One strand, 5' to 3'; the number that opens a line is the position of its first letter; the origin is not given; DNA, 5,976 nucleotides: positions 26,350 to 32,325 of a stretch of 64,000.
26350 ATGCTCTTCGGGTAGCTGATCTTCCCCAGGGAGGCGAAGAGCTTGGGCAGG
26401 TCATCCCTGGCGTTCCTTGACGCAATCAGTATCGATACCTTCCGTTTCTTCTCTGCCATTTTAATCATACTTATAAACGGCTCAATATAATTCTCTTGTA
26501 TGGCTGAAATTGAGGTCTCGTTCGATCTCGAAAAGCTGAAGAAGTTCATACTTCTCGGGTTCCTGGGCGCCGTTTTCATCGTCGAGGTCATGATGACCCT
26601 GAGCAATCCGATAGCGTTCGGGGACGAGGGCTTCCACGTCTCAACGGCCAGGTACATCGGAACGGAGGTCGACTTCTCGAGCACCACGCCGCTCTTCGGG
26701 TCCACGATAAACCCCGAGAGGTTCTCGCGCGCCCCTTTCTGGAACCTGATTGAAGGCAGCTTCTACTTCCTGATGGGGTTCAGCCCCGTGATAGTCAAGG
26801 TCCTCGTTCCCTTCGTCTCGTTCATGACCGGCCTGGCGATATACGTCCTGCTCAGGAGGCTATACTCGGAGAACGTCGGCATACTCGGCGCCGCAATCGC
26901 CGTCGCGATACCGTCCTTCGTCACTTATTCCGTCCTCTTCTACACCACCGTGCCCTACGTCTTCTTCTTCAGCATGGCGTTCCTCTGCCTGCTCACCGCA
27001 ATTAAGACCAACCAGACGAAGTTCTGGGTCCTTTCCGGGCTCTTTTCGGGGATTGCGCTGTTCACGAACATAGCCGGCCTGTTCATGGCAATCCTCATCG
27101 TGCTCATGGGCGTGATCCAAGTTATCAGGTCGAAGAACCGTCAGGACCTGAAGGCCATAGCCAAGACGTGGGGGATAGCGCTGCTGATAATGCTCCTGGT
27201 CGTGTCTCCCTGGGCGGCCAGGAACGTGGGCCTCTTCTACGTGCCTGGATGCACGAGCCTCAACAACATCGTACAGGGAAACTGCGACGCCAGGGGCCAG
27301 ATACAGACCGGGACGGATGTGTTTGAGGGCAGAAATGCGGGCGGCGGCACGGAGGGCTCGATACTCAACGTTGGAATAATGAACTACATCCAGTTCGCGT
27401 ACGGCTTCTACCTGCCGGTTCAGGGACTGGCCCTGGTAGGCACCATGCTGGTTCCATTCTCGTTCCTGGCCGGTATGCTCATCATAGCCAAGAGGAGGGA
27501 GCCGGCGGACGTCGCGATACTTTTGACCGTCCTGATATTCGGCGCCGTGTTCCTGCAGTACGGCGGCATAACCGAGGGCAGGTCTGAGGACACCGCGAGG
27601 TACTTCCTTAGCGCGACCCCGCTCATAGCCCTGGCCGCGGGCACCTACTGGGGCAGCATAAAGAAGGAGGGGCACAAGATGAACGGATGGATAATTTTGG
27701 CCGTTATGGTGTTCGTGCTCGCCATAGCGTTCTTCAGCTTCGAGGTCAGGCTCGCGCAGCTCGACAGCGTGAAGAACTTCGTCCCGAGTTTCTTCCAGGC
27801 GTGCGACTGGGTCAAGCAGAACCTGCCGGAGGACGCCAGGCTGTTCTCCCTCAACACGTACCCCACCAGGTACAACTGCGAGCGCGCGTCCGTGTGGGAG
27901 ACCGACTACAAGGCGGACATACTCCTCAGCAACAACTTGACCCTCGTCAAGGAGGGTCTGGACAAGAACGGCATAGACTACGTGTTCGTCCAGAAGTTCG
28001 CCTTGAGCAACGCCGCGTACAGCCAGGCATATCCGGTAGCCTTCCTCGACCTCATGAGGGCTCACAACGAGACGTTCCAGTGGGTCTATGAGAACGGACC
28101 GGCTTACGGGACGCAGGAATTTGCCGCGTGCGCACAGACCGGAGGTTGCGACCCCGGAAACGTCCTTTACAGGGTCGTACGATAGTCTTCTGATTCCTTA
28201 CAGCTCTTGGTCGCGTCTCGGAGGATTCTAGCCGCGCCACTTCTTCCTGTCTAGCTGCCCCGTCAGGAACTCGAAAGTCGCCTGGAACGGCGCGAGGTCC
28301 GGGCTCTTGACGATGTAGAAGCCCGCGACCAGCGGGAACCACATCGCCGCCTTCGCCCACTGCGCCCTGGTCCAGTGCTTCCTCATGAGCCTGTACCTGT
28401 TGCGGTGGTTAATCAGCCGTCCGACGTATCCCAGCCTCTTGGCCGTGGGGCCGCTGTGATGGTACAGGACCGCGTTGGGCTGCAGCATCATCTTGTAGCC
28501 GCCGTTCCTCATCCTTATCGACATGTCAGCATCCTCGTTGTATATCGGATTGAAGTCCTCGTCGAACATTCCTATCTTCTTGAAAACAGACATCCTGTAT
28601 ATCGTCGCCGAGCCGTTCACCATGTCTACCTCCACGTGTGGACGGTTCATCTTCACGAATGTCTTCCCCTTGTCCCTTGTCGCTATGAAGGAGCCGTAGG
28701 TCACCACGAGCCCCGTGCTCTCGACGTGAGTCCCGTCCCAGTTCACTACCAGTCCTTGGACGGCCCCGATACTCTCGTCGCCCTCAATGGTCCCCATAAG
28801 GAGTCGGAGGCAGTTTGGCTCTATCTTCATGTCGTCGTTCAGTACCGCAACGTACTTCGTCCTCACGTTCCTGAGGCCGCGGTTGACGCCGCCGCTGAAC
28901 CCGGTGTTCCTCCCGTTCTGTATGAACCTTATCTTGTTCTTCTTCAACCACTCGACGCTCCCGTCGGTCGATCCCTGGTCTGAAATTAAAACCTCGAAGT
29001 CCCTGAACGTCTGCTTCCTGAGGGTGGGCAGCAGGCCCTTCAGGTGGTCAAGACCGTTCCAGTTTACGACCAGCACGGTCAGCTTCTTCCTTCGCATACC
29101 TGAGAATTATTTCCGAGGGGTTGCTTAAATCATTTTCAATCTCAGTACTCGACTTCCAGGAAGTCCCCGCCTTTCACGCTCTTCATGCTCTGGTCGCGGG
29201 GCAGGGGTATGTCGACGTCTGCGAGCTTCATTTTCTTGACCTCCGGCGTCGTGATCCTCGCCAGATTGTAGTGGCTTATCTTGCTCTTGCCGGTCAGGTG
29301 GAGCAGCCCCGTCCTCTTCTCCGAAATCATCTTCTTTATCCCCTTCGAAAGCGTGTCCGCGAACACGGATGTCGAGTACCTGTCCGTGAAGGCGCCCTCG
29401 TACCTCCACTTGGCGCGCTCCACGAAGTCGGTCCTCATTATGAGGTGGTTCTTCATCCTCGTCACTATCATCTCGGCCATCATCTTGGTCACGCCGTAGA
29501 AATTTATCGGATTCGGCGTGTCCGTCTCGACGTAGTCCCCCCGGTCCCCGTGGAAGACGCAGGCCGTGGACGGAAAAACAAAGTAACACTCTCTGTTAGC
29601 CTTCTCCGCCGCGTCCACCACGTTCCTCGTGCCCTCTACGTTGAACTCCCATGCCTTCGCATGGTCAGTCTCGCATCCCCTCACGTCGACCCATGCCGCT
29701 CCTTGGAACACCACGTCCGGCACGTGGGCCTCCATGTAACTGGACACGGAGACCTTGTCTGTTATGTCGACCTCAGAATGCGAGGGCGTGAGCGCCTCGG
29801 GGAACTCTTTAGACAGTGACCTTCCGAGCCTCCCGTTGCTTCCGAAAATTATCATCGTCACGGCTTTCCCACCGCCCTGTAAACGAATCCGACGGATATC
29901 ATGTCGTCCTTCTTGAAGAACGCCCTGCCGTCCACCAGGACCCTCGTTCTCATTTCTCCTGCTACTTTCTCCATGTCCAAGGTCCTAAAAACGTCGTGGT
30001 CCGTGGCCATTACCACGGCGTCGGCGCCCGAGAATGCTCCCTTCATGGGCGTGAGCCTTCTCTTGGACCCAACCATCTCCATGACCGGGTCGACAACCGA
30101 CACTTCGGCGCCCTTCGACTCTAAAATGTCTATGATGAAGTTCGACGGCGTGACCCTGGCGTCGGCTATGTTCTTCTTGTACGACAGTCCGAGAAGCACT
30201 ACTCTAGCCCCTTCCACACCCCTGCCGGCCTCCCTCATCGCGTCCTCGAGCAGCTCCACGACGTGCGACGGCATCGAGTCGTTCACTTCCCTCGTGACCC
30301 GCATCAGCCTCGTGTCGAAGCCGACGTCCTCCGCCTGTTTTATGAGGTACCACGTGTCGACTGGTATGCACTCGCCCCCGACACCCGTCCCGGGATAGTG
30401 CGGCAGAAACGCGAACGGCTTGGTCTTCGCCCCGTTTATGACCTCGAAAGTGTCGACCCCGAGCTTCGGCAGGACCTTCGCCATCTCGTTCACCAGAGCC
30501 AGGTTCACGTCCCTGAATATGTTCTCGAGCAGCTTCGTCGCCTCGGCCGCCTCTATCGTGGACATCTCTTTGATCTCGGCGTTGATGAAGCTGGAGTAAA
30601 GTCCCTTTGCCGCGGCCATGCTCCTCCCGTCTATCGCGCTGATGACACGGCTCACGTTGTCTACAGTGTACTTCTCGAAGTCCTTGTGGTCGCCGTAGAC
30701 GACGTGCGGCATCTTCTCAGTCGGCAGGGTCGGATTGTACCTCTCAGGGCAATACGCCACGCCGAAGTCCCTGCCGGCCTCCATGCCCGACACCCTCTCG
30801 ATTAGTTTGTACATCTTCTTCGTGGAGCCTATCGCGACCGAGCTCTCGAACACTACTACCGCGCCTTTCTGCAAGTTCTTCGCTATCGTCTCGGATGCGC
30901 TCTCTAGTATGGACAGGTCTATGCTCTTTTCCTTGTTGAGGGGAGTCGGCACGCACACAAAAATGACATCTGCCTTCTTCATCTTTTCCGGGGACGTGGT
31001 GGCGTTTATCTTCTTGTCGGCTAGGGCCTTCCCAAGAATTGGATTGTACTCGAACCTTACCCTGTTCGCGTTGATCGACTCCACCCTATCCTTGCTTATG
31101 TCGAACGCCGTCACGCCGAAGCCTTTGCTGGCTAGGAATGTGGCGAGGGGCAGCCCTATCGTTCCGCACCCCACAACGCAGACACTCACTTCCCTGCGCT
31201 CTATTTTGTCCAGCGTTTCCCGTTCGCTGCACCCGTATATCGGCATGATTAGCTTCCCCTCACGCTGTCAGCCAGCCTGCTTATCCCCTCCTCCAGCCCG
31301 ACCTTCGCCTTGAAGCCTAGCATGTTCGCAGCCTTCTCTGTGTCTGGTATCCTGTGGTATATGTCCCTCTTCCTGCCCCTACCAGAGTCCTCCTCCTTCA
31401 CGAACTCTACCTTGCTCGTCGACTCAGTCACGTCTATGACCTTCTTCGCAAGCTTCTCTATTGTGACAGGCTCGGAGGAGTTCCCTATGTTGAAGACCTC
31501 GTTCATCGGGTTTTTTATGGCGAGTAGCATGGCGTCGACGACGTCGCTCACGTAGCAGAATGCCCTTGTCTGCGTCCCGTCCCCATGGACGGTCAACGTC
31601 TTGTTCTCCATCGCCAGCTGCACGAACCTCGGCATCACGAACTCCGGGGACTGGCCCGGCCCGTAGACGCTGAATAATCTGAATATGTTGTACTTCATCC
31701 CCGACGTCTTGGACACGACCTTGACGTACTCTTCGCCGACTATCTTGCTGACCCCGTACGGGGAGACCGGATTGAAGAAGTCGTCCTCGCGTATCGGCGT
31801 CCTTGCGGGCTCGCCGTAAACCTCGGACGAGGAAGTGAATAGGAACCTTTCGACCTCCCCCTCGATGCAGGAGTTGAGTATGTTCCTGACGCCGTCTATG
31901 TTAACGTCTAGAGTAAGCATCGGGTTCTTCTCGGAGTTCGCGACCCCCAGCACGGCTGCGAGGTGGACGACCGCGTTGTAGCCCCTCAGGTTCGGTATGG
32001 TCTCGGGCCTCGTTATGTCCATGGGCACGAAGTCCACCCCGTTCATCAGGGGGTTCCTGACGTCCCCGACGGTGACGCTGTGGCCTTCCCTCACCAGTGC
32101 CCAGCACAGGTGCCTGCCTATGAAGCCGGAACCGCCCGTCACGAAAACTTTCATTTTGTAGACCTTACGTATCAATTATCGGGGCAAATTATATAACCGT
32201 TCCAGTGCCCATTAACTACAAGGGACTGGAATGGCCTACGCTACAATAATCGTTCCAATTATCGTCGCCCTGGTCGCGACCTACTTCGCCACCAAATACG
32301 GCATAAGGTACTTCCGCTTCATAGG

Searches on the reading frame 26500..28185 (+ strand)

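Call 22: search_protein_families(library=pfam, proteins=[window:26500-28185:+], max_evalue=0.0001)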
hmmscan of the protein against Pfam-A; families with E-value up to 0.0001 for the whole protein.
window:26500-28185:+ (561 aa): 1 family
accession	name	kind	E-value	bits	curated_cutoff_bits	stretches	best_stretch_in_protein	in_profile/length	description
PF13231.12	PMT_2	-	1.3e-12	48.7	26.1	1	78-239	3-158/160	Dolichyl-phosphate-mannose-protein mannosyltransferase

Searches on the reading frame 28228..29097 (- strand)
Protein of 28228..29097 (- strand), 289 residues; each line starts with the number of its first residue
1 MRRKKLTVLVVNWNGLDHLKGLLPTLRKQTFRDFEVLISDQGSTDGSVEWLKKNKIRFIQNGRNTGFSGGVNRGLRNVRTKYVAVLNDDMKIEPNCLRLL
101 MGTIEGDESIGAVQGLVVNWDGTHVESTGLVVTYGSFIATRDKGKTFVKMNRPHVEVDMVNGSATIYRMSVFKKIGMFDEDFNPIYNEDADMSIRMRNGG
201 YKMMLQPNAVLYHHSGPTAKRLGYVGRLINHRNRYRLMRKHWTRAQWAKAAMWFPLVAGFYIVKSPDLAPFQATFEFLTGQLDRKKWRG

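Call 22: search_protein_families(library=pfam, proteins=[window:28228-29097:-], max_evalue=0.0001)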
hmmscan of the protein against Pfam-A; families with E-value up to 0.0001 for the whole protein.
window:28228-29097:- (289 aa): 5 families
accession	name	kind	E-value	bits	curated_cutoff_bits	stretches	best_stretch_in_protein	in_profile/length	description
PF00535.33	Glycos_transf_2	-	9.6e-24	84.6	23.3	1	7-176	1-168/168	Glycosyl transferase family 2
PF13641.12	Glyco_tranf_2_3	-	1.6e-14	55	27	1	6-218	3-216/230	Glycosyltransferase like family 2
PF13632.12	Glyco_trans_2_3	-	7.5e-10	39.4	27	1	82-260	1-172/198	Glycosyl transferase family group 2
PF10111.15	Glyco_tranf_2_2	-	5.7e-06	26.4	27.3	1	26-214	19-217/276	Glycosyltransferase like family 2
PF13712.12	Glyco_tranf_2_5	-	6.6e-06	26.4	27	1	65-205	39-179/210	Glycosyltransferase like family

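Call 66: search_solved_structures(query=window:28228-29097:-, max_evalue=0.001)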
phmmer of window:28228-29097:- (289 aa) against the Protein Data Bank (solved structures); distinct sequences matched with E-value up to 0.001: 11.
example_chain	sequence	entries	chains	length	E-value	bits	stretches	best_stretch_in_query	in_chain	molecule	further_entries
2z87_A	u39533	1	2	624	2.4e-13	52.9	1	14-114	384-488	Chondroitin synthase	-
2z86_A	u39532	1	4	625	2.4e-13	52.9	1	14-114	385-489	Chondroitin synthase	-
3l7j_A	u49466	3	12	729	1.4e-06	30.6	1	4-93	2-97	Teichoic acid biosynthesis protein F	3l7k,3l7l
3l7i_A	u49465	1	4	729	1.5e-06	30.6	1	4-93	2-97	Teichoic acid biosynthesis protein F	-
3l7m_A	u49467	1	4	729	1.5e-06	30.6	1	4-93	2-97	Teichoic acid biosynthesis protein F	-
5hea_A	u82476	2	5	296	6.2e-06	28.5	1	6-99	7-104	Putative glycosyltransferase (GalT1)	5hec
6p61_A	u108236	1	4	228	6.3e-06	28.5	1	6-96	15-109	Glycosyltransferase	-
1h7l_A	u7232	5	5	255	0.00051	22.2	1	5-91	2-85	SPORE COAT POLYSACCHARIDE BIOSYNTHESIS PROTEIN SPSA | PROTEIN (SPORE COAT POLYSACCHARIDE BIOSYNTHESIS PROTEIN SPSA)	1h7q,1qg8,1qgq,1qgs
9dtp_A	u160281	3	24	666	0.00053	22.2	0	61-144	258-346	Galactofuranosyltransferase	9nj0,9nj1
9oa3_A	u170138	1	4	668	0.00054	22.2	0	61-144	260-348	Galactofuranosyltransferase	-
9jma_A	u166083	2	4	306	0.00077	21.7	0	8-131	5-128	GalNAc(5)-diNAcBac-PP-undecaprenol beta-1,3-glucosyltransferase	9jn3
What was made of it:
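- On Polyprenyl/dolichyl-phosphate monosaccharide synthases (GT2; DPMS, GtrB, ArnC, PpgS): The window's 289-aa GT2 control hits none of them (call 66).
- The 289-aa GT2 in the same window hits only ordinary GT2s (call 66).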

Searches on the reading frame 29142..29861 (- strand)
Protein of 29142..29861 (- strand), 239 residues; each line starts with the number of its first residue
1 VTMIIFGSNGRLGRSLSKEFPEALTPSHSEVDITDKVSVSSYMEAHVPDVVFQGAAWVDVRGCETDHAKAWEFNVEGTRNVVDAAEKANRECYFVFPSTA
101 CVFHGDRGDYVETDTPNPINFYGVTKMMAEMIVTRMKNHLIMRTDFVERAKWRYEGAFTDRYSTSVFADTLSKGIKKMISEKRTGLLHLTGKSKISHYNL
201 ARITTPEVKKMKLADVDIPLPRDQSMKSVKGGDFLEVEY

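Call 22: search_protein_families(library=pfam, proteins=[window:29142-29861:-], max_evalue=0.0001)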
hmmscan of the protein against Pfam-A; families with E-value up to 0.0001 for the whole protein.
window:29142-29861:- (239 aa): 6 families
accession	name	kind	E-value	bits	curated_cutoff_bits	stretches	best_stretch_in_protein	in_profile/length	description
PF04321.23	RmlD_sub_bind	-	2.4e-34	119.2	27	1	1-209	1-232/287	RmlD substrate binding domain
PF01370.27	Epimerase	-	1.6e-16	60.9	20.9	1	27-137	44-157/240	NAD dependent epimerase/dehydratase family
PF02719.21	Polysacc_synt_2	-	1.5e-12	47.8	20.2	1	31-140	61-156/293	Polysaccharide biosynthesis protein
PF16363.11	GDP_Man_Dehyd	-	1.4e-10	41.6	27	1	30-138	58-169/332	GDP-mannose 4,6 dehydratase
PF07993.18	NAD_binding_4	-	1.2e-08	34.8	20.1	1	49-149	90-209/258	Male sterility protein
PF01073.25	3Beta_HSD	-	2.5e-08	33.7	22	1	27-140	48-164/280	3-beta hydroxysteroid dehydrogenase/isomerase family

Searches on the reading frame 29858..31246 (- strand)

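Call 22: search_protein_families(library=pfam, proteins=[window:29858-31246:-], max_evalue=0.0001)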
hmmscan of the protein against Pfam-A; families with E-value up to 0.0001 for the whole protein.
window:29858-31246:- (462 aa): 7 families
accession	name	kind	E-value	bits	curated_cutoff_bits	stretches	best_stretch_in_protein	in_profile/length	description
PF03721.20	UDPG_MGDP_dh_N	-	6e-37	127.5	27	1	21-185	2-174/187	UDP-glucose/GDP-mannose dehydrogenase family, NAD binding domain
PF00984.24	UDPG_MGDP_dh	-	6.2e-29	100.4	25.4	1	232-323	1-93/94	UDP-glucose/GDP-mannose dehydrogenase family, central domain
PF03720.21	UDPG_MGDP_dh_C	-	4.8e-23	81.9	30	1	351-445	2-102/103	UDP-glucose/GDP-mannose dehydrogenase family, UDP binding domain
PF03446.21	NAD_binding_2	-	1.4e-10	41.9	21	1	22-150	2-108/161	NAD binding domain of 6-phosphogluconate dehydrogenase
PF02558.23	ApbA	-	5.1e-09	36.3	22.2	1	22-102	1-77/150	Ketopantoate reductase PanE/ApbA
PF01210.29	NAD_Gly3P_dh_N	-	1.7e-08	35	23.1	1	22-128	2-105/158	NAD-dependent glycerol-3-phosphate dehydrogenase N-terminus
PF02737.24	3HCDH_N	-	1.2e-05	25.7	22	1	22-95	2-82/180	3-hydroxyacyl-CoA dehydrogenase, NAD binding domain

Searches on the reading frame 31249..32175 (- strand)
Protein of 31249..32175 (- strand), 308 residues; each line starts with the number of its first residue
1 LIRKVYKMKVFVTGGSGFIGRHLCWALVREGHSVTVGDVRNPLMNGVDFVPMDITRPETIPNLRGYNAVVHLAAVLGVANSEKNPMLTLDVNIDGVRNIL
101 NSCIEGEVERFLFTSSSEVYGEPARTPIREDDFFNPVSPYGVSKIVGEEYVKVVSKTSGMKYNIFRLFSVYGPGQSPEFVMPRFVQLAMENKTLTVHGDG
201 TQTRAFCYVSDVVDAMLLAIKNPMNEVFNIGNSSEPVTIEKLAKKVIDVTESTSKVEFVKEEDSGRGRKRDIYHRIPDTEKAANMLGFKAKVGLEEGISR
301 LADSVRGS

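Call 22: search_protein_families(library=pfam, proteins=[window:31249-32175:-], max_evalue=0.0001)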
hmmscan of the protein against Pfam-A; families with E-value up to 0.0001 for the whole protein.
window:31249-32175:- (308 aa): 7 families
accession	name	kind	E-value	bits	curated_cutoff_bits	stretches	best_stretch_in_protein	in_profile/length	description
PF01370.27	Epimerase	-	1.2e-57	195.5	20.9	1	10-231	1-240/240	NAD dependent epimerase/dehydratase family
PF16363.11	GDP_Man_Dehyd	-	1.3e-49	169.9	27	1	11-300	1-331/332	GDP-mannose 4,6 dehydratase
PF04321.23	RmlD_sub_bind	-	5.5e-26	91.7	27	1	8-288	1-269/287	RmlD substrate binding domain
PF01073.25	3Beta_HSD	-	2.2e-25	89.7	22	1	12-222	2-231/280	3-beta hydroxysteroid dehydrogenase/isomerase family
PF02719.21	Polysacc_synt_2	-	9.2e-17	61.6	20.2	1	65-257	77-254/293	Polysaccharide biosynthesis protein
PF07993.18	NAD_binding_4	-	3.6e-11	43.1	20.1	1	66-195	89-236/258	Male sterility protein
PF13460.12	NAD_binding_10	-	9.3e-08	32.6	27.2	1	14-167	1-143/184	NAD(P)H-binding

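Call 75: search_protein_families(library=ncbifam, proteins=[window:31249-32175:-], max_evalue=1e-20)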
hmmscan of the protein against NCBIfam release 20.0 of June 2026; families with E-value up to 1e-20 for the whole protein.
window:31249-32175:- (308 aa): 8 families
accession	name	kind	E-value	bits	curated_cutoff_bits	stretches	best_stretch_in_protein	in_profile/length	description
TIGR04180.1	EDH_00030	hypoth_equivalog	2.8e-43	148.1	475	1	10-291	1-295/297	NAD-dependent 4,6-dehydratase LegB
TIGR01181.1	dTDP_gluc_dehyt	equivalog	2.6e-36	125.4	365.1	1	10-300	2-306/321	dTDP-glucose 4,6-dehydratase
TIGR01179.1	galE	equivalog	3.6e-35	121.4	262.3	1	9-296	1-316/332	UDP-glucose 4-epimerase GalE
TIGR02197.1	heptose_epim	equivalog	5.1e-30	104.7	274.6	1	11-300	2-308/316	ADP-glyceromanno-heptose 6-epimerase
NF011728.1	PRK15181.1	equivalog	5.1e-25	88.2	760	1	67-298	92-330/348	Vi polysaccharide biosynthesis UDP-N-acetylglucosaminuronic acid C-4 epimerase TviC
TIGR01214.1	rmlD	equivalog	4.3e-22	78.5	224.05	1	9-276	1-258/285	dTDP-4-dehydrorhamnose reductase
NF008872.0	PRK11908.1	equivalog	1.1e-21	77.3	294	1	8-306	2-336/349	bifunctional UDP-4-keto-pentose/UDP-xylose synthase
NF008360.0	PRK11150.1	equivalog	7.2e-21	74.7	452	0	10-270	2-273/310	ADP-glyceromanno-heptose 6-epimerase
